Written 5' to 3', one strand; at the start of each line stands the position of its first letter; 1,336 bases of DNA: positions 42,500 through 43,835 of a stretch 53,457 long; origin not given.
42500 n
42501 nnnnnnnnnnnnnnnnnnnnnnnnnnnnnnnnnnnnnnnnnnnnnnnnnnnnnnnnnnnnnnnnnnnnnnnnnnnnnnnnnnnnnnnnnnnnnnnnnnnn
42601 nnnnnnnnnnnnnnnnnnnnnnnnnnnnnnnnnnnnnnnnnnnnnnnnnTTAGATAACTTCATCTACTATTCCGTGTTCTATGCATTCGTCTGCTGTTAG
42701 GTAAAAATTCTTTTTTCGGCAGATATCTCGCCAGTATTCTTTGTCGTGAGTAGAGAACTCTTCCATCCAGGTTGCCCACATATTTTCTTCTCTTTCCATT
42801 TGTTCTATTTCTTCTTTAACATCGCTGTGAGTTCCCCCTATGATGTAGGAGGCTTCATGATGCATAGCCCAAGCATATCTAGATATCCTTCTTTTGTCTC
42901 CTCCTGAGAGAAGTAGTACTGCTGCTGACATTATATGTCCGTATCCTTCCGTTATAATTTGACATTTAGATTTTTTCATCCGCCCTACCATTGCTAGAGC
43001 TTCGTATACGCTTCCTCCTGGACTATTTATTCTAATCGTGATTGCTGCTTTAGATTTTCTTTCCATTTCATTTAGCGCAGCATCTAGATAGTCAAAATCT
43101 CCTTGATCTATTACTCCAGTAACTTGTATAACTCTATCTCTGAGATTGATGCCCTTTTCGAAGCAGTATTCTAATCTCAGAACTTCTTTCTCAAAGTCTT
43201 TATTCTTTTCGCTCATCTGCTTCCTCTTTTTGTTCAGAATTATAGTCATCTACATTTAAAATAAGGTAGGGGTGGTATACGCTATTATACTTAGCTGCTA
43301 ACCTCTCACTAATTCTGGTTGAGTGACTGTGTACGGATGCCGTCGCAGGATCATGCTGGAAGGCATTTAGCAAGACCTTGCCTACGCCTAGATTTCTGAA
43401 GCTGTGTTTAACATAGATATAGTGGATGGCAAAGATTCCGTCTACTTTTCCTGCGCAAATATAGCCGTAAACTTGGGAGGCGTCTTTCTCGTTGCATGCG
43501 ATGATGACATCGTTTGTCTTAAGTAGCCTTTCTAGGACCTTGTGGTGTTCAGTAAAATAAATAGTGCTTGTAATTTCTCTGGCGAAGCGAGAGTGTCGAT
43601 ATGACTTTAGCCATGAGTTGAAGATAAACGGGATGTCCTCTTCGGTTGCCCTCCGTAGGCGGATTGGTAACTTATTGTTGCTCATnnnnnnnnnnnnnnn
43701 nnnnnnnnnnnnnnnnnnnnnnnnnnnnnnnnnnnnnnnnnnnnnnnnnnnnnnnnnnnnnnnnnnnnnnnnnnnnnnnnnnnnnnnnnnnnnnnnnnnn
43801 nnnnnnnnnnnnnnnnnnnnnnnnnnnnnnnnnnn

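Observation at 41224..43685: Accessory cluster upstream of terminase: two divergent ClpP/S49-fold peptidase-like genes (one exported), a SemiSWEET-like PQ-loop protein and a GNAT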

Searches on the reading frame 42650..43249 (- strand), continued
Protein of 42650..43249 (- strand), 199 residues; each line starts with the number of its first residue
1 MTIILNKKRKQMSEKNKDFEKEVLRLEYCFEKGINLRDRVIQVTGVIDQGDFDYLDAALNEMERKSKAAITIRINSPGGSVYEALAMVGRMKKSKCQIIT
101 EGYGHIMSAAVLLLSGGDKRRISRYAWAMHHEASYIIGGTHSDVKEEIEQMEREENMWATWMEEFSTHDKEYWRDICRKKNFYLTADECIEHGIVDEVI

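Call 44: fold_search(model_id=the predicted structure, library=pdb)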
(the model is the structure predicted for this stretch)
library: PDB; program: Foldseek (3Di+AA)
matches with E <= 10: 1890; with E <= 0.001: 1398
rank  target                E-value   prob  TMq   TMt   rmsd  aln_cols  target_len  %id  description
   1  6hwn_F                1.9e-17  1.00  0.79  0.79   2.1       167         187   26  Structure of Thermus thermophilus ClpP in complex with a tripeptide. (released 2019-09-18)
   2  6hwn_E                5.3e-17  1.00  0.79  0.80   2.0       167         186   25  Structure of Thermus thermophilus ClpP in complex with a tripeptide. (released 2019-09-18)
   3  6hwn_C                7.7e-17  1.00  0.79  0.79   2.1       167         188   25  Structure of Thermus thermophilus ClpP in complex with a tripeptide. (released 2019-09-18)
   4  6hwn_B                9.3e-17  1.00  0.79  0.80   2.1       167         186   26  Structure of Thermus thermophilus ClpP in complex with a tripeptide. (released 2019-09-18)
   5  6hwn_A                1.4e-16  1.00  0.79  0.79   2.1       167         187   26  Structure of Thermus thermophilus ClpP in complex with a tripeptide. (released 2019-09-18)
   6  4u0g_C                1.7e-16  1.00  0.79  0.76   2.6       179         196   27  Crystal Structure of M. tuberculosis ClpP1P2 bound to ADEP and agonist (released 2014-10-08)
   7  8r04_I                1.8e-16  1.00  0.80  0.84   1.9       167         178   26  Structure of Staphylococcus aureus ClpP Bound to the Covalent Active Site Inhibitor Cystargolide A (released 2023-12-20)
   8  6iw7_B                2.3e-16  1.00  0.79  0.84   2.0       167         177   25  structural insights into Mycobacterium tuberculosis ClpP1P2 inhibition by Cediranib: implications for developing antim (released 2020-01-01)
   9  3q7h_L                2.6e-16  1.00  0.77  0.75   2.4       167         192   27  Structure of the ClpP subunit of the ATP-dependent Clp Protease from Coxiella burnetii (released 2011-01-12)
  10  6hwm_A                3.4e-16  1.00  0.79  0.80   2.1       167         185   26  Structure of Thermus thermophilus ClpP in complex with bortezomib (released 2019-09-18)
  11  9if4_M                4.1e-16  1.00  0.80  0.80   1.8       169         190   28  Structure of the Mycobacterium Tuberculosis ClpC1P1P2 complex bound to the activator Bz-Leu-Leu (released 2025-08-27)
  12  3q7h_B                4.6e-16  1.00  0.77  0.75   2.3       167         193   27  Structure of the ClpP subunit of the ATP-dependent Clp Protease from Coxiella burnetii (released 2011-01-12)
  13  8r04_A                4.9e-16  1.00  0.80  0.84   1.8       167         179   26  Structure of Staphylococcus aureus ClpP Bound to the Covalent Active Site Inhibitor Cystargolide A (released 2023-12-20)
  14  6hwm_E                4.9e-16  1.00  0.79  0.76   2.1       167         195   26  Structure of Thermus thermophilus ClpP in complex with bortezomib (released 2019-09-18)
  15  4u0g_A                4.9e-16  1.00  0.80  0.76   2.4       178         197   28  Crystal Structure of M. tuberculosis ClpP1P2 bound to ADEP and agonist (released 2014-10-08)
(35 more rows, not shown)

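Call 90: search_protein_families(library=padloc, proteins=[window:42650-43216:-], max_evalue=0.01)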
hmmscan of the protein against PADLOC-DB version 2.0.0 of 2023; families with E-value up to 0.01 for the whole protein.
window:42650-43216:- (188 aa): 0 families

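Call 95: find_related_loci(query=A2, collection=viral_contigs, flank=3000)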
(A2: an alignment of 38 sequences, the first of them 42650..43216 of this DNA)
Query A2 (188 aa) in viral_contigs; peptide patterns used: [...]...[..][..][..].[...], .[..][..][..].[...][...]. (x = any residue, [..] = any of these).
164 stretches matched a pattern; 77 encode a relative of the query (tblastn E <= 1e-3); 77 distinct loci.
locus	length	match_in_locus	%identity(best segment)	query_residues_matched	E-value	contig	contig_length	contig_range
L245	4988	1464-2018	57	4-188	2e-75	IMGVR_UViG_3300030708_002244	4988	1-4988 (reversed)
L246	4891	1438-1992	58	4-188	2e-75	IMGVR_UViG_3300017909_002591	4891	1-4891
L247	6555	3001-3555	57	4-188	2e-75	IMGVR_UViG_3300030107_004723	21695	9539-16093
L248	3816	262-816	56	4-188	7e-75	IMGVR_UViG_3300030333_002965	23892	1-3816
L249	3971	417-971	57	4-188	6e-75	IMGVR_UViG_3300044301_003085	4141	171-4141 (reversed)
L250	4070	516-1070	56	4-188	3e-75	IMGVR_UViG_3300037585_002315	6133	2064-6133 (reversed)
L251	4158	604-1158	57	4-188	9e-75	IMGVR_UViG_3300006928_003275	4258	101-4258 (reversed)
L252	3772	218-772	57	4-188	9e-75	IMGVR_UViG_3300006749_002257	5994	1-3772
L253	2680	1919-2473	57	4-188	8e-76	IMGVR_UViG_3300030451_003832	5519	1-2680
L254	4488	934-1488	57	4-188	2e-74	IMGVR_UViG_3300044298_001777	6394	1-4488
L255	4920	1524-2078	58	4-188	9e-75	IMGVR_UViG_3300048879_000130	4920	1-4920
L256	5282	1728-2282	56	4-188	1e-74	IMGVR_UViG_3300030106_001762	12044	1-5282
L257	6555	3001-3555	56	4-188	3e-74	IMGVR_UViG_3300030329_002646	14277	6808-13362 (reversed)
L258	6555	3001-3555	56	4-188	3e-74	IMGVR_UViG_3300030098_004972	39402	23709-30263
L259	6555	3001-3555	59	4-188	2e-74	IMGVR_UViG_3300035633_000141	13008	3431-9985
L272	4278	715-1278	57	1-188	4e-72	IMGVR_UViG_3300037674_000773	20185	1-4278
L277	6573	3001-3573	57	1-188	5e-71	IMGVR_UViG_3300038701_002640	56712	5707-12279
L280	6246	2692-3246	55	4-188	4e-70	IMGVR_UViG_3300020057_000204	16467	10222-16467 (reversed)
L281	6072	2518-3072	55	4-188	9e-70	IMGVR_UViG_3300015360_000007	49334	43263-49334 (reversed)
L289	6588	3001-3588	49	1-188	4e-62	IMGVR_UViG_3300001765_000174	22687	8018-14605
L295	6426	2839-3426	47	4-188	1e-57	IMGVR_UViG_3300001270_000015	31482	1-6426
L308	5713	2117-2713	43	1-188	3e-52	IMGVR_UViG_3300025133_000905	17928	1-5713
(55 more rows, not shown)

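Call 103: search_solved_structures(query=L277:4069-4815:+, max_evalue=0.01)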
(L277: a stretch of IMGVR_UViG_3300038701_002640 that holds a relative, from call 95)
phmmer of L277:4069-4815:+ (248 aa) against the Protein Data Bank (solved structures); distinct sequences matched with E-value up to 0.01: 25.
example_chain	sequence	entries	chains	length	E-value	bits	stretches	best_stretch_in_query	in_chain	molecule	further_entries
5b6l_A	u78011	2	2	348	8.1e-05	25.7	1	198-244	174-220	Putative serine protease HhoA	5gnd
5t63_A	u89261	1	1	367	9.2e-05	25.5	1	198-244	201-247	Putative serine protease HhoA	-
2as9_A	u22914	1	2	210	0.00014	24.9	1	180-228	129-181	serine protease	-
22kg_A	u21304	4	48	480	0.00016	24.8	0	74-145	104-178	Probable periplasmic serine endoprotease DegP-like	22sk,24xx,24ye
1l1j_A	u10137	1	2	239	0.00024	24.2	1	199-245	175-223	heat shock protease HtrA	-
5t69_A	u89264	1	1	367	0.00024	24.1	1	198-244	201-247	Putative serine protease HhoA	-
7sjn_A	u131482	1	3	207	0.001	22.1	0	70-155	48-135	Serine protease HTRA1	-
3nwu_A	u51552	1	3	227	0.0011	21.9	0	198-246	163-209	Serine protease HTRA1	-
3tjn_A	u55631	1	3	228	0.0016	21.5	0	70-155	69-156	Serine protease HTRA1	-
8k2y_A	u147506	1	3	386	0.0019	21.2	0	62-145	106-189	serine endoprotease DegP-like protein MucD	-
3k6z_A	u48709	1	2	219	0.003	20.6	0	198-236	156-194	POSSIBLE MEMBRANE-ASSOCIATED SERINE PROTEASE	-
3tjo_A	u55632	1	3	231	0.0033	20.4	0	71-245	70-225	Serine protease HTRA1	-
7sjo_A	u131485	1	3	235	0.0035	20.3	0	70-155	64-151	Serine protease HTRA1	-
6z0e_A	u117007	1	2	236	0.0036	20.3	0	70-155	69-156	Serine protease HTRA1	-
7w21_A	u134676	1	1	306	0.0037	20.3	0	199-242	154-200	Probable serine protease HtrA1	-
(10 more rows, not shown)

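Call 106: search_protein_families(library=pfam, proteins=[L247:3832-4479:+, L277:4069-4815:+, L280:3801-4556:+, L295:4049-4807:+, L308:3548-4243:+, L272:1292-2542:+, L277:3563-3859:+, L277:3846-4130:+, L289:3993-4718:+, L255:2340-2981:+], max_evalue=0.01)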
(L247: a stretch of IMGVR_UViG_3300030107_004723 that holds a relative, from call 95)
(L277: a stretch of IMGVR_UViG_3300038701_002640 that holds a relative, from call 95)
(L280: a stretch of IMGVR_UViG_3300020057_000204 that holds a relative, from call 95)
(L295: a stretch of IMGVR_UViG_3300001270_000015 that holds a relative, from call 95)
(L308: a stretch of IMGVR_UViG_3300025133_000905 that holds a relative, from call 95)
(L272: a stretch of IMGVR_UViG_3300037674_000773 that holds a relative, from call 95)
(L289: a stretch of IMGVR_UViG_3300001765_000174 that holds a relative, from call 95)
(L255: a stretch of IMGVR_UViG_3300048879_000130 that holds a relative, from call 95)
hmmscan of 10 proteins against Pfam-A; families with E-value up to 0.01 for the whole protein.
L247:3832-4479:+ (215 aa): 1 family
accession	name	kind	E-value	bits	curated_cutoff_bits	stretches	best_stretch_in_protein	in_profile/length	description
PF00574.28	CLP_protease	-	2.8e-12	47.3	20.2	1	57-194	43-178/182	Clp protease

L277:4069-4815:+ (248 aa): 4 families
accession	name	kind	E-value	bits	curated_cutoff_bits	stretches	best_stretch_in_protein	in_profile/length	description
PF13365.12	Trypsin_2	-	5.1e-16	60.1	27.6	1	66-221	2-144/144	Trypsin-like peptidase domain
PF00089.32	Trypsin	-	5.4e-05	23.5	20.6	1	76-231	34-204/220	Trypsin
PF10459.15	Peptidase_S46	-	0.00012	21.4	22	1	202-227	630-655/698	Peptidase S46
PF05579.19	Peptidase_S32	-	0.00046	19.9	24.7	0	54-103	103-151/297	Equine arteritis virus serine endopeptidase S32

L280:3801-4556:+ (251 aa): 2 families
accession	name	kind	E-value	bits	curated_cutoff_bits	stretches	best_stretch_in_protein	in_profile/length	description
PF13365.12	Trypsin_2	-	4.1e-13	50.7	27.6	1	66-222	11-144/144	Trypsin-like peptidase domain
PF10459.15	Peptidase_S46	-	0.006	15.7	22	1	196-231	623-658/698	Peptidase S46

L295:4049-4807:+ (252 aa): 2 families
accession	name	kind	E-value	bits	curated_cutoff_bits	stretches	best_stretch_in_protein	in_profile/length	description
PF13365.12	Trypsin_2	-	6.5e-15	56.6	27.6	1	65-220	11-144/144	Trypsin-like peptidase domain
PF10459.15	Peptidase_S46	-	0.008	15.3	22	0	197-224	626-653/698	Peptidase S46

L308:3548-4243:+ (231 aa): 6 families
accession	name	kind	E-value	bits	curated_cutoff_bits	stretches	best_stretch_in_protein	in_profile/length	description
PF13365.12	Trypsin_2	-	4.7e-14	53.8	27.6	1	63-200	1-144/144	Trypsin-like peptidase domain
PF00089.32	Trypsin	-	1.1e-05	25.8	20.6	1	73-205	34-199/220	Trypsin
PF10459.15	Peptidase_S46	-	3.2e-05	23.2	22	1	183-205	632-654/698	Peptidase S46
PF01732.22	Mycop_pep_DUF31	-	0.00035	20.8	27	0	182-203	325-346/346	Mycoplasma peptidase (DUF31)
PF00949.27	Peptidase_S7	-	0.0004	20.7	20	1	183-204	95-116/131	Peptidase S7, Flavivirus NS3 serine protease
PF05579.19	Peptidase_S32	-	0.00045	20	24.7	0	179-200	203-224/297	Equine arteritis virus serine endopeptidase S32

L272:1292-2542:+ (416 aa): 3 families
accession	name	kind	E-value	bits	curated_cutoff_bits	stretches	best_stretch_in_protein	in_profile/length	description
PF00109.32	ketoacyl-synt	-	1.3e-39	136.8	20.8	1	4-249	2-251/252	Beta-ketoacyl synthase, N-terminal domain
PF02801.28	Ketoacyl-synt_C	-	9.7e-37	126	20.8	1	258-375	1-118/119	Beta-ketoacyl synthase, C-terminal domain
PF00108.29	Thiolase_N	-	1.7e-06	28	26.4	1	146-197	61-114/260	Thiolase, N-terminal domain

L277:3563-3859:+ (98 aa): 3 families
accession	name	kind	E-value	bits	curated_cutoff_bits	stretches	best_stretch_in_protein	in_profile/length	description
PF04193.19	PQ-loop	-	4.1e-15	55.7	22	1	14-63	3-52/61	PQ loop repeat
PF07578.16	LAB_N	-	0.00062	20.3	26.7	1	17-80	2-64/71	Lipid A Biosynthesis N-terminal domain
PF13858.11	DUF4199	-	0.0036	18.2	32.3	0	47-97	8-56/165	Protein of unknown function (DUF4199)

L277:3846-4130:+ (94 aa): 1 family
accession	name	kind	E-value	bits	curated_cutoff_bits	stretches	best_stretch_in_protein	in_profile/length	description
PF10843.13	RGI1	-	0.0095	16.1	25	0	15-85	94-166/194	Respiratory growth induced protein 1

L289:3993-4718:+ (241 aa): 1 family
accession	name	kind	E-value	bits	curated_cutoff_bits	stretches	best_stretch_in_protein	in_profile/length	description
PF00574.28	CLP_protease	-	3.3e-11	43.8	20.2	1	36-204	13-179/182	Clp protease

L255:2340-2981:+ (213 aa): 1 family
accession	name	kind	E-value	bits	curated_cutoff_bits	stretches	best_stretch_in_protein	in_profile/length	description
PF00574.28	CLP_protease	-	1.5e-11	44.9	20.2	1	33-195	19-178/182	Clp protease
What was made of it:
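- EXP is replaced by DegS/HtrA-like anchored proteases, a family that is periplasmic by general knowledge (calls 103, 106).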

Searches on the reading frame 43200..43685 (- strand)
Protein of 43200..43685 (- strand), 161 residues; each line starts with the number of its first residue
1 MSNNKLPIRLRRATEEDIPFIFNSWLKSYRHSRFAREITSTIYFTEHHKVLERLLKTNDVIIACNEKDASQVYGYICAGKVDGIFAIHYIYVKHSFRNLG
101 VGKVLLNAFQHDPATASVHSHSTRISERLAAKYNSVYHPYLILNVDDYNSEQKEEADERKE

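Call 3: search_protein_families(library=pfam, proteins=[window:43200-43685:-], max_evalue=0.1)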
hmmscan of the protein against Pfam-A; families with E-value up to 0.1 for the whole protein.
window:43200-43685:- (161 aa): 4 families
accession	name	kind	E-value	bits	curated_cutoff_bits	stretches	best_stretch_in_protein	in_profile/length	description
PF13508.13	Acetyltransf_7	-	5.9e-06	27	27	1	60-111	5-55/84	Acetyltransferase (GNAT) domain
PF00583.31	Acetyltransf_1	-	1.7e-05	25.5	20.7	1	50-109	24-84/116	Acetyltransferase (GNAT) family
PF13673.13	Acetyltransf_10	-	0.0004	20.8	23.6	1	48-125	20-92/128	Acetyltransferase (GNAT) domain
PF13880.12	Acetyltransf_13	-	0.031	14.6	22.8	1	85-112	5-32/69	ESCO1/2 acetyl-transferase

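Call 4: search_protein_families(library=phrogs, proteins=[window:43200-43685:-], max_evalue=0.01)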
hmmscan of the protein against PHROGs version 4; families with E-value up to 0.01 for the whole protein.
window:43200-43685:- (161 aa): 2 families
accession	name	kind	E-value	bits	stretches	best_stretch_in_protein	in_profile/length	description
phrog_1249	-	other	2.7e-09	38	1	8-111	8-116/180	acetyltransferase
phrog_3810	-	other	3.8e-09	37.7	1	35-110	36-111/155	acetyltransferase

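Call 37: search_protein_families(library=ncbifam, proteins=[window:43200-43685:-], max_evalue=0.01)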
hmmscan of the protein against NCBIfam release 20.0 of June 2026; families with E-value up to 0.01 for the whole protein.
window:43200-43685:- (161 aa): 2 families
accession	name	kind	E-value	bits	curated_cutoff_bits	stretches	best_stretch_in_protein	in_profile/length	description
NF040503.1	resist_ArsN1a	equivalog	0.002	17.9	170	1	11-118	2-110/159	arsinothricin resistance N-acetyltransferase ArsN1 family A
NF007807.0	PRK10514.1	equivalog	0.0052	16.7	134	1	8-108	3-95/147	acetyltransferase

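Call 82: search_solved_structures(query=window:43200-43685:-, max_evalue=1)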
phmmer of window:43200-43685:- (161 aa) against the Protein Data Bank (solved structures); distinct sequences matched with E-value up to 1: 4.
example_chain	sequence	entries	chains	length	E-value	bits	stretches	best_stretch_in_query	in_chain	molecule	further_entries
7zu0_E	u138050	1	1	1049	0.043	17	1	16-145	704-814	Vacuolar morphogenesis protein 6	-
5xxr_A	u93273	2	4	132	0.33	14.2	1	67-112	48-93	Protein RibT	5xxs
10zy_R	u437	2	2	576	0.66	13.2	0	83-155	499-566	Periodic tryptophan protein 1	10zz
6fes_A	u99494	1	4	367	0.85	12.8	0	19-65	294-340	D12_BRIC2, a synthetic protein,D12_BRIC2, a synthetic protein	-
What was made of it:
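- On GNAT acetyltransferase: No close solved relative (call 82).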

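Call 90: search_protein_families(library=padloc, proteins=[window:43200-43685:-], max_evalue=0.01)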
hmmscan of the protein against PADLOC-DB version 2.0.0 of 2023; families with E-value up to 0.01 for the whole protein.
window:43200-43685:- (161 aa): 0 families
